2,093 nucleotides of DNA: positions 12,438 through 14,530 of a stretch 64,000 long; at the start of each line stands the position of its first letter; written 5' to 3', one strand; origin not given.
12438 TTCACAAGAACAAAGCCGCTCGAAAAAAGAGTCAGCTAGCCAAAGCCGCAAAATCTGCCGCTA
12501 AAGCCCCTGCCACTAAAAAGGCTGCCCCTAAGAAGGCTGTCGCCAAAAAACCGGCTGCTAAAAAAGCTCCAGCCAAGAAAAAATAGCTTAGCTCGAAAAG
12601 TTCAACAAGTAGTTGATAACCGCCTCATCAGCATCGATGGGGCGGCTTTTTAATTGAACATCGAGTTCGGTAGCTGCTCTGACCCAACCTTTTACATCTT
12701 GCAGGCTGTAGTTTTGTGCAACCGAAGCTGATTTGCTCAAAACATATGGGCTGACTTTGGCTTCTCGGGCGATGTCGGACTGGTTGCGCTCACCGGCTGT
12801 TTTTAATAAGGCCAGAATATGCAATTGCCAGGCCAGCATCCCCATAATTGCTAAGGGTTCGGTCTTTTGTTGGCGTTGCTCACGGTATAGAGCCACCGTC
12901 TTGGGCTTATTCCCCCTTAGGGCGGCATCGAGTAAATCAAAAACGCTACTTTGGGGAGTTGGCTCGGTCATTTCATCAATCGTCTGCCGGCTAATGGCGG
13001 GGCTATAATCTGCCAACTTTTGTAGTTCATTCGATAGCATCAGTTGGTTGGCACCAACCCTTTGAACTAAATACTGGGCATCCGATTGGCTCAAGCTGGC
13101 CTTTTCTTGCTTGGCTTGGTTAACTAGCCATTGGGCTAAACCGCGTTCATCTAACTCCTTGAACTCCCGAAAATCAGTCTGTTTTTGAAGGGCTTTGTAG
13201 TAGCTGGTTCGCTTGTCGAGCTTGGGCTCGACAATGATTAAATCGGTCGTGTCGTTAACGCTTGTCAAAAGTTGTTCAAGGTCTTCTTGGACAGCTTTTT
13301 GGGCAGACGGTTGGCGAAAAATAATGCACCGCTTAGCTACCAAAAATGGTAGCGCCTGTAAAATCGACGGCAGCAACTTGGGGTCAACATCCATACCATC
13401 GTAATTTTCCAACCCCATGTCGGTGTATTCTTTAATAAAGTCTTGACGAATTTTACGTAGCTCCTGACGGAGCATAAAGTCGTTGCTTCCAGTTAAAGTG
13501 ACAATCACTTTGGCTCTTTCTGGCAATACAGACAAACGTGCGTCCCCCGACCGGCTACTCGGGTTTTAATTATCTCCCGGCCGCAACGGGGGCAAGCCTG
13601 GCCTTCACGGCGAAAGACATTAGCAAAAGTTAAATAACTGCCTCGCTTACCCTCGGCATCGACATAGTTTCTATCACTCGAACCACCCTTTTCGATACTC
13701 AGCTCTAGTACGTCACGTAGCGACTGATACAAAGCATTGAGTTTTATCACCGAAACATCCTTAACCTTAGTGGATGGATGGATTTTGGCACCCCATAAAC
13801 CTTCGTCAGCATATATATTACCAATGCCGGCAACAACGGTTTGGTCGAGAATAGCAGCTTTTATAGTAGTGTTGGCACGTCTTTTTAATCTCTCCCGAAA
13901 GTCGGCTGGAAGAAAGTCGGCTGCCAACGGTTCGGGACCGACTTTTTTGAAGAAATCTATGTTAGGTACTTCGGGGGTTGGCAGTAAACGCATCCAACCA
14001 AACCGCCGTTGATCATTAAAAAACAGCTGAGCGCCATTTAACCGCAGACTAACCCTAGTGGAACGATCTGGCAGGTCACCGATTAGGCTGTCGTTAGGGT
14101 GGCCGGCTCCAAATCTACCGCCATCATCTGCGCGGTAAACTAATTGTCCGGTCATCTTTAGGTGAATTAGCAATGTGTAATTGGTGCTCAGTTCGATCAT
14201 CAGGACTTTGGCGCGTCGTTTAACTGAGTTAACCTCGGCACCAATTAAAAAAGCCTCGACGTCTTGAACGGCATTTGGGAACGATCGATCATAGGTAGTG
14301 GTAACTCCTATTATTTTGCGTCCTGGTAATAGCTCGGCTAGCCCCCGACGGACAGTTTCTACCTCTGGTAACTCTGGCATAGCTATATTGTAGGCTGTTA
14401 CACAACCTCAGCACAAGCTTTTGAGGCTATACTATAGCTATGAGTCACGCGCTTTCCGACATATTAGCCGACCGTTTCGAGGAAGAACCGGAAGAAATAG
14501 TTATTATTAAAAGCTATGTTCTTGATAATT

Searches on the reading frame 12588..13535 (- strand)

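Call 10: search_protein_families(library=pfam, proteins=[window:12588-13535:-], max_evalue=0.001)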
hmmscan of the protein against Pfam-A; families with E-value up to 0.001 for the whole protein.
window:12588-13535:- (315 aa): 3 families
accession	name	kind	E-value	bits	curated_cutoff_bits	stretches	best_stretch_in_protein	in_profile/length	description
PF21694.2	DNA_pol3_delta_C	-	3.5e-20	72.7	27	1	196-310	2-118/121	DNA polymerase III delta subunit, C-terminal domain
PF06144.19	DNA_pol3_delta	-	7.3e-11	42.6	21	1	14-120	3-118/124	DNA polymerase III, delta subunit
PF12169.13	DNA_pol3_gamma3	-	0.00023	21.4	24.4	1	185-257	5-78/143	DNA polymerase III subunits gamma and tau domain III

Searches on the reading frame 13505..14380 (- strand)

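Call 10: search_protein_families(library=pfam, proteins=[window:13505-14380:-], max_evalue=0.001)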
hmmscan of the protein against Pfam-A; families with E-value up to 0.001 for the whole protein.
window:13505-14380:- (291 aa): 3 families
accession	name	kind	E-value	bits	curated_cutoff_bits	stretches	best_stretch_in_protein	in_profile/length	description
PF01149.29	Fapy_DNA_glyco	-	4.4e-29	101.9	25.5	1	1-130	1-117/117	Formamidopyrimidine-DNA glycosylase N-terminal domain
PF06831.19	H2TH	-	1.2e-24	86.6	34.7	1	147-235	1-88/93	Formamidopyrimidine-DNA glycosylase H2TH domain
PF06827.20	zf-FPG_IleRS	-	2.4e-07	30.9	21.3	1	260-288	1-29/30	Zinc finger found in FPG and IleRS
